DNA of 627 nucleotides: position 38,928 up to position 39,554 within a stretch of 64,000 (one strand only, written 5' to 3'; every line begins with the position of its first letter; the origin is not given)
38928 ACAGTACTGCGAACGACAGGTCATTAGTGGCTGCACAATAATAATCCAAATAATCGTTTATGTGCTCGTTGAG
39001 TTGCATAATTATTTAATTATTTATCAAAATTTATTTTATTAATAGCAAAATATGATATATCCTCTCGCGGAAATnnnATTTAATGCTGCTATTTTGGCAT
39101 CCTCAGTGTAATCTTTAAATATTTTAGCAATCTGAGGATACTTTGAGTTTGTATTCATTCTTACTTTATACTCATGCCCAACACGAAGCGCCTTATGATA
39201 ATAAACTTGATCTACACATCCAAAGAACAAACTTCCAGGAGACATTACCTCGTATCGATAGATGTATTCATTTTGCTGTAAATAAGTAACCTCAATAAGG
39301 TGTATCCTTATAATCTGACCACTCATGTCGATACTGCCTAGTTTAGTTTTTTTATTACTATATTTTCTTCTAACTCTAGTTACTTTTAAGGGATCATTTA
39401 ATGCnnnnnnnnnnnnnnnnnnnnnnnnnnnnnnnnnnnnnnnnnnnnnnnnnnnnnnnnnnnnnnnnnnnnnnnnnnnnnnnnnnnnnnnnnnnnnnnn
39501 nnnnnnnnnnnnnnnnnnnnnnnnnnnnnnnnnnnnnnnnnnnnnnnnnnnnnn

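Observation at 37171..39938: RNase H-fold protein with unknown C-terminal domain paired with a soluble KAP-family NTPase: candidate undescribed two-gene (defence-type) module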

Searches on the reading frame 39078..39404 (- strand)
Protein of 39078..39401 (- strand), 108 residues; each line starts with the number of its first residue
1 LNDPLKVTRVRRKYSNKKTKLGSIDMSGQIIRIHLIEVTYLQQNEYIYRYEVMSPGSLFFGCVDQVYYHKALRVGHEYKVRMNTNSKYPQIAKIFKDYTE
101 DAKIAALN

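Call 31: search_protein_representatives(protein=window:39078-39401:-)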
Query: 108 residues. Proteins with E-value up to 0.001 (for the whole library): 155; up to 1e-10: 31; up to 1e-30: 0. The best 150 are listed.
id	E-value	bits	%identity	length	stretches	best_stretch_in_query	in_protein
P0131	2.2e-20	89.1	48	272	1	4-106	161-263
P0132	1.4e-15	73.6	44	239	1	2-100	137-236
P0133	5.9e-15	71.6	47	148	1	2-97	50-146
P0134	1.3e-14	70.5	42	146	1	1-97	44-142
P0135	1.4e-14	70.4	47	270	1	9-102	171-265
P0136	2.7e-14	69.5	38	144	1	1-100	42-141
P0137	3.7e-14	69.0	42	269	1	6-98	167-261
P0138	4.6e-14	68.7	43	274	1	5-97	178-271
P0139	6.2e-14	68.3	46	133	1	4-98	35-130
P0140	1.1e-13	67.6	43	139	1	2-97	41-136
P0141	2.8e-13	66.2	41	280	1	2-97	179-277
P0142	3.5e-13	65.9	46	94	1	9-97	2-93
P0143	3.8e-13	65.8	38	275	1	3-104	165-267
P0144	4.2e-13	65.7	44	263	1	1-99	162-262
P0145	4.8e-13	65.5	45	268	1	4-95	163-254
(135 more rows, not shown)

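Call 33: search_dna_similar(query=window:39078-39401:-, collection=phages, mode=protein, max_evalue=0.001)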
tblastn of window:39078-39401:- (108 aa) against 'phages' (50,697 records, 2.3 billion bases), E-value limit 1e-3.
No match.

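Call 34: search_dna_similar(query=window:39078-39401:-, collection=plasmids, mode=protein, max_evalue=0.001)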
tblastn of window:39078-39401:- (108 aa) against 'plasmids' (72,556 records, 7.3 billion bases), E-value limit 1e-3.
No match.

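Call 45: find_related_loci(query=A6, collection=viral_contigs, flank=8000)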
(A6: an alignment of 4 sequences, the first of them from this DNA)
Query A6 (109 aa) in viral_contigs; peptide patterns used: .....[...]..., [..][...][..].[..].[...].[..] (x = any residue, [..] = any of these).
93 stretches matched a pattern, but none encodes a relative of the query by tblastn (E <= 1e-3).

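Call 46: predict_structure(alignment_id=A4)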
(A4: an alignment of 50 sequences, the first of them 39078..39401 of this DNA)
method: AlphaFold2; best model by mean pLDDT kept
length: 108 residues; sequences in the alignment: 50
mean_pLDDT: 93.3   pTM: 0.83
mean pLDDT of the five models: 93.3, 92.8, 92.3, 91.8, 91.8
residues with pLDDT >= 90: 83; 70-90: 21; 50-70: 4; < 50: 0
segments of 3 or more residues with pLDDT < 50: none
pLDDT, mean of each block of 10 residues (from residue 1): 75 94 97 97 92 96 97 97 97 96 85
secondary structure, 60 per line:
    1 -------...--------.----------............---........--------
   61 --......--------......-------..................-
elements in order: E8-10 E30-41 E45-52 E63-68 E77-82 E90-97 H98-107

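Call 48: find_related_loci(query=A6, collection=metagenome_contigs, flank=8000)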
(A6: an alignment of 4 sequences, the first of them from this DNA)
Query A6 (109 aa) in metagenome_contigs; peptide patterns used: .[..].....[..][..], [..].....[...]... (x = any residue, [..] = any of these).
585 stretches matched a pattern; 7 encode a relative of the query (tblastn E <= 1e-3); 7 distinct loci.
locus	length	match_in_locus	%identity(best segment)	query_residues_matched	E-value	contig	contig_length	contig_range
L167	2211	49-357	50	2-104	2e-29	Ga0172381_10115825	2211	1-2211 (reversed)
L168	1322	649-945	45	4-102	3e-26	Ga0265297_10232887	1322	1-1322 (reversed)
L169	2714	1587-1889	44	4-104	4e-25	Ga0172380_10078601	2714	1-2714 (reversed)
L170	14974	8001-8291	43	4-100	5e-25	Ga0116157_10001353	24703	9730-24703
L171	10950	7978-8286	42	2-102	2e-24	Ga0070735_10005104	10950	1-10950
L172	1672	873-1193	39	2-106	5e-22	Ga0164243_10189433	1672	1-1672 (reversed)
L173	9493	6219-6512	46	2-97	1e-21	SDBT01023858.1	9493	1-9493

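Call 53: search_protein_families(library=pfam, proteins=[L170:2520-4028:+, L170:4034-4411:+, L170:4492-5835:-, L170:6046-6564:+, L170:6586-7446:+, L170:8439-9101:+, L170:9320-10579:+, L170:10632-12269:-, L170:12283-12858:-], max_evalue=0.001)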
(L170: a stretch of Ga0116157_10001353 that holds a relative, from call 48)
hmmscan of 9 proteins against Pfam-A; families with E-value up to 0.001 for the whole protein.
L170:2520-4028:+ (502 aa): 4 families
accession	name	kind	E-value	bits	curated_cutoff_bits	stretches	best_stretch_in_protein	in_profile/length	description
PF07690.21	MFS_1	-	1.1e-59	202.5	33.4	1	25-417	2-346/347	Major Facilitator Superfamily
PF00083.30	Sugar_tr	-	3.3e-06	26.7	22.3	1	52-121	35-116/452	Sugar (and other) transporter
PF13347.12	MFS_2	-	1.1e-05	24.6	27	1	9-171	217-384/427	MFS/sugar transport protein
PF12832.13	MFS_1_like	-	0.00074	19.1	25.2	1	18-178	216-372/373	MFS_1 like family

L170:4034-4411:+ (125 aa): 2 families
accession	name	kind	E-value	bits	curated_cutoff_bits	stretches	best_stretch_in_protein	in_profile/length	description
PF07885.22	Ion_trans_2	-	8e-23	80.6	22.5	1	30-101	2-76/79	Ion channel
PF00520.37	Ion_trans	-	7.1e-05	22.6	25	1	51-100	175-231/241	Ion transport protein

L170:4492-5835:- (447 aa): 3 families
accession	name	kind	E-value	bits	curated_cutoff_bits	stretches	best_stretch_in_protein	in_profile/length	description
PF00239.26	Resolvase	-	1.9e-20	73.9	23.3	1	30-170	3-139/145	Resolvase, N terminal domain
PF07508.19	Recombinase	-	4e-14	53.1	21.1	1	201-290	1-99/102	Recombinase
PF13408.12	Zn_ribbon_recom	-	1.9e-08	35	25.3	1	305-361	2-52/58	Recombinase zinc beta ribbon domain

L170:6046-6564:+ (172 aa): 3 families
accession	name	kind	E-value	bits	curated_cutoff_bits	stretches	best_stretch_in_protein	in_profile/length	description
PF13248.11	Zn_ribbon_3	-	1.2e-07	31.3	27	1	60-85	1-26/26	zinc-ribbon domain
PF13240.11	Zn_Ribbon_1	-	1.4e-05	25.2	25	1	63-85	1-23/23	zinc-ribbon domain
PF12773.13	DZR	-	0.00064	20.3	27.3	0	64-83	1-20/45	Double zinc ribbon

L170:6586-7446:+ (286 aa): 0 families

L170:8439-9101:+ (220 aa): 1 family
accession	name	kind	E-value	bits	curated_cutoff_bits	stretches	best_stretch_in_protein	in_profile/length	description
PF13676.11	TIR_2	-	3.1e-10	41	28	1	98-187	1-98/122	TIR domain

L170:9320-10579:+ (419 aa): 0 families

L170:10632-12269:- (545 aa): 0 families

L170:12283-12858:- (191 aa): 1 family
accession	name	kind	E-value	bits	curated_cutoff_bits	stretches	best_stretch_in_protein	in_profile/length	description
PF13022.12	HTH_Tnp_1_2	-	4.8e-07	30.4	27.9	1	44-127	29-111/122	Helix-turn-helix of insertion element transposase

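Call 54: search_protein_families(library=pfam, proteins=[L173:1204-2031:+, L173:2765-3580:-, L173:3688-4047:-, L173:4079-4732:+, L173:4734-5111:+, L173:6991-7992:-, L173:8529-9080:-, L171:4365-5621:+, L171:6685-7455:+, L171:8264-9673:-], max_evalue=0.001)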
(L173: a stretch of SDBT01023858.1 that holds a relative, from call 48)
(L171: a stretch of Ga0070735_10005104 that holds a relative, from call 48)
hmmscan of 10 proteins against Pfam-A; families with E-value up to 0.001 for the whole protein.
L173:1204-2031:+ (275 aa): 0 families

L173:2765-3580:- (271 aa): 1 family
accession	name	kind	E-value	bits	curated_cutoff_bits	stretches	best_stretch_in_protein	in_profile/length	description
PF00656.27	Peptidase_C14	-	8.2e-14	52.3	21.4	1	43-237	5-206/233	Caspase domain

L173:3688-4047:- (119 aa): 0 families

L173:4079-4732:+ (217 aa): 1 family
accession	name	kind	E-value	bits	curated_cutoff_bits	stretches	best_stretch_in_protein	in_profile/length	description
PF13568.12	OMP_b-brl_2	-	1.7e-12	48.2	27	1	20-194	3-174/175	Outer membrane protein beta-barrel domain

L173:4734-5111:+ (125 aa): 0 families

L173:6991-7992:- (333 aa): 1 family
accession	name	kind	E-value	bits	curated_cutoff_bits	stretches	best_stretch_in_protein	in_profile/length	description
PF22769.1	DCD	-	0.00022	21.8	27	0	5-142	2-148/153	dCTP deaminase-like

L173:8529-9080:- (183 aa): 4 families
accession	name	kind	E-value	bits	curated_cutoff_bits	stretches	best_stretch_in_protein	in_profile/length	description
PF13936.12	HTH_38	-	0.0001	22.4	27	1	136-167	12-43/44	Helix-turn-helix domain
PF24034.1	DUF7343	-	0.00032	20.9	27.6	1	145-173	19-47/62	Domain of unknown function (DUF7343)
PF13384.12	HTH_23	-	0.00034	20.8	24.6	1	141-168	15-41/50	Homeodomain-like domain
PF13412.12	HTH_24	-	0.00037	20.4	21.9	0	141-167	14-40/48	Winged helix-turn-helix DNA-binding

L171:4365-5621:+ (418 aa): 3 families
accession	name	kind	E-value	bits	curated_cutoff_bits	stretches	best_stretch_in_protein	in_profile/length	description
PF00589.27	Phage_integrase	-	1.5e-22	80.6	27.1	1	204-376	3-170/172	Phage integrase family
PF13356.12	Arm-DNA-bind_3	-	5.3e-19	68.6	27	1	2-88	1-82/83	Arm DNA-binding domain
PF22022.2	Phage_int_M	-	1.3e-07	32.1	27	1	101-189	3-93/96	Phage integrase central domain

L171:6685-7455:+ (256 aa): 1 family
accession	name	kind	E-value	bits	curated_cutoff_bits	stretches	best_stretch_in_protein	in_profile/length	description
PF10899.13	AbiGi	-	1e-05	26.1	22.4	1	84-199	29-142/185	Putative abortive phage resistance protein AbiGi, antitoxin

L171:8264-9673:- (469 aa): 0 families

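Call 65: search_protein_families(library=padloc, proteins=[L170:8439-9101:+, L170:6586-7446:+, L170:9320-10579:+, L171:6685-7455:+, L171:8264-9673:-, L173:6991-7992:-, L173:2765-3580:-], max_evalue=0.001)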
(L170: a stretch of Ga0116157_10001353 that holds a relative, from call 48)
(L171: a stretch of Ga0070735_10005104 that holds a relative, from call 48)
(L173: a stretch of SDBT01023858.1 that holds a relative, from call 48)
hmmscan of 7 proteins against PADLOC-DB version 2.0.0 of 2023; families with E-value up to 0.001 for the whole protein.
L170:8439-9101:+ (220 aa): 0 families

L170:6586-7446:+ (286 aa): 0 families

L170:9320-10579:+ (419 aa): 0 families

L171:6685-7455:+ (256 aa): 1 family
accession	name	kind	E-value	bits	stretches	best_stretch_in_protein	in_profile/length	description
PDLC02331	AbiGi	-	0.0002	18.8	1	101-200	72-177/260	AbiGi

L171:8264-9673:- (469 aa): 2 families
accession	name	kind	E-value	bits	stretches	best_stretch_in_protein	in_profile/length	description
PDLC04073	PD-T7-1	-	5.7e-100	333.2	1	15-457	2-446/452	-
PDLC04110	PD-T7-5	-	6e-40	135.4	1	156-427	41-307/346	-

L173:6991-7992:- (333 aa): 0 families

L173:2765-3580:- (271 aa): 1 family
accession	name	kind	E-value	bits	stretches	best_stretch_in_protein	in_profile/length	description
PDLC02987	caspase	-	6.7e-13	46.6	1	39-205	2-130/453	-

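Call 66: search_protein_families(library=phrogs, proteins=[window:39078-39401:-, L170:10632-12269:-, L170:12283-12858:-, L170:9320-10579:+, L170:6586-7446:+, L171:8264-9673:-], max_evalue=0.001)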
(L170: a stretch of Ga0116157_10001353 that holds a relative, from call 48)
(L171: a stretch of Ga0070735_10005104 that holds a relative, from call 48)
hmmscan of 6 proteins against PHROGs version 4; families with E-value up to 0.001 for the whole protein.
window:39078-39401:- (108 aa): 0 families

L170:10632-12269:- (545 aa): 6 families
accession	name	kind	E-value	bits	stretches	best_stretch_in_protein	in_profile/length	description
phrog_38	-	head and packaging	3.7e-76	258.3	1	16-491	264-722/760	terminase large subunit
phrog_5573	-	head and packaging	1.5e-20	74.7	1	229-470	15-235/250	terminase large subunit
phrog_14112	-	unknown function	2.9e-10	41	1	67-205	103-243/247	-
phrog_4758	-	head and packaging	3.2e-07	30.9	1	27-208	13-193/243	terminase large subunit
phrog_17672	-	head and packaging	1.9e-05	24.8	1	33-198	31-196/395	terminase large subunit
phrog_7579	-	head and packaging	0.00088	19.6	0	71-120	22-69/239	terminase large subunit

L170:12283-12858:- (191 aa): 4 families
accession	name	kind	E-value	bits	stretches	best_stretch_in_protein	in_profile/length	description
phrog_4044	-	head and packaging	2.3e-06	28.2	1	27-80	24-77/180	terminase small subunit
phrog_157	-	integration and excision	2e-05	24.8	1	20-81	193-256/580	transposase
phrog_24579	-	head and packaging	4.1e-05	24.6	1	44-131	33-118/126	terminase small subunit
phrog_21036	-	unknown function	0.0001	23.3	1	35-81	3-49/109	-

L170:9320-10579:+ (419 aa): 0 families

L170:6586-7446:+ (286 aa): 5 families
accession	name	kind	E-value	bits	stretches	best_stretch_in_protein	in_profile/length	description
phrog_8436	-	unknown function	2.1e-08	35.2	1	1-38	63-100/110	-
phrog_8032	-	unknown function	7.6e-08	33.7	1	2-39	74-111/173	-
phrog_23817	-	unknown function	9.3e-06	26.7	1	2-73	6-68/110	-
phrog_1788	-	unknown function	1e-05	26.7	1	1-29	17-45/133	-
phrog_31852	-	unknown function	1.9e-05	26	1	2-25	95-118/121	-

L171:8264-9673:- (469 aa): 1 family
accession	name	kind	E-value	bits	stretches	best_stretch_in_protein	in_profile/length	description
phrog_8571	-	unknown function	4.1e-65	221.1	1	127-443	17-339/366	-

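Call 70: fold_search(model_id=the predicted structure, library=viral)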
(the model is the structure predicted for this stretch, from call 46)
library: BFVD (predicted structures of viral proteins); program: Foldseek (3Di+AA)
matches with E <= 10: 582; with E <= 0.001: 0
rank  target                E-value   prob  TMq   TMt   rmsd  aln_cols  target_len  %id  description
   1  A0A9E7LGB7            2.3e-02  0.96  0.36  0.29   8.6       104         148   10  (no name in the UniProt tables at hand)
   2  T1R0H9                2.4e-02  0.99  0.49  0.13  14.9       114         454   16  LEF-3 [Chrysodeixis chalcites nucleopolyhedrovirus]
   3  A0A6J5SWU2            2.7e-02  1.00  0.48  0.27   4.8       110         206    5  Uncharacterized protein [uncultured Caudovirales phage]
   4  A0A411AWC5            3.2e-02  1.00  0.51  0.43   6.6       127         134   12  Uncharacterized protein [Pantoea phage vB_PagM_LIET2]
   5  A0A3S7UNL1            4.5e-02  0.82  0.41  0.07  12.4       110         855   14  Tail protein [Lactobacillus phage Iacchus]
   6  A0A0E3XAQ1            5.6e-02  0.82  0.32  0.19   9.5        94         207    8  Uncharacterized protein [Bacillus phage Stills]
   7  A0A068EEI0            6.6e-02  0.98  0.36  0.07   4.0        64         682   11  RNA helicase NPH-II [Pigeonpox virus]
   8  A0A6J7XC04            6.6e-02  0.95  0.45  0.29   8.5       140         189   10  Uncharacterized protein [uncultured Caudovirales phage]
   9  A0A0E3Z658            7.0e-02  0.96  0.48  0.09  16.8       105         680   15  Lef3 [Lambdina fiscellaria nucleopolyhedrovirus]
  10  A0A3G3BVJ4            7.0e-02  0.87  0.33  0.31   4.9        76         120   14  Uncharacterized protein [Bacillus phage vB_BcoS-136]
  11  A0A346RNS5            8.8e-02  0.94  0.46  0.13  16.0       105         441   11  Lef-3 [Cryptophlebia peltastica nucleopolyhedrovirus]
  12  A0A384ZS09            8.8e-02  0.85  0.39  0.13   5.7        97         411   11  Uncharacterized protein [Vibrio phage YC]
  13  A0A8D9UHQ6            9.8e-02  0.94  0.39  0.32   5.1        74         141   18  Uncharacterized protein [Bacteriophage sp.]
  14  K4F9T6                9.8e-02  0.90  0.37  0.08   4.6        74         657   15  Glutamine transaminase [Cronobacter phage vB_CsaP_GAP52]
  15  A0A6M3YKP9            9.8e-02  0.87  0.36  0.39   4.7        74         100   14  (no name in the UniProt tables at hand)
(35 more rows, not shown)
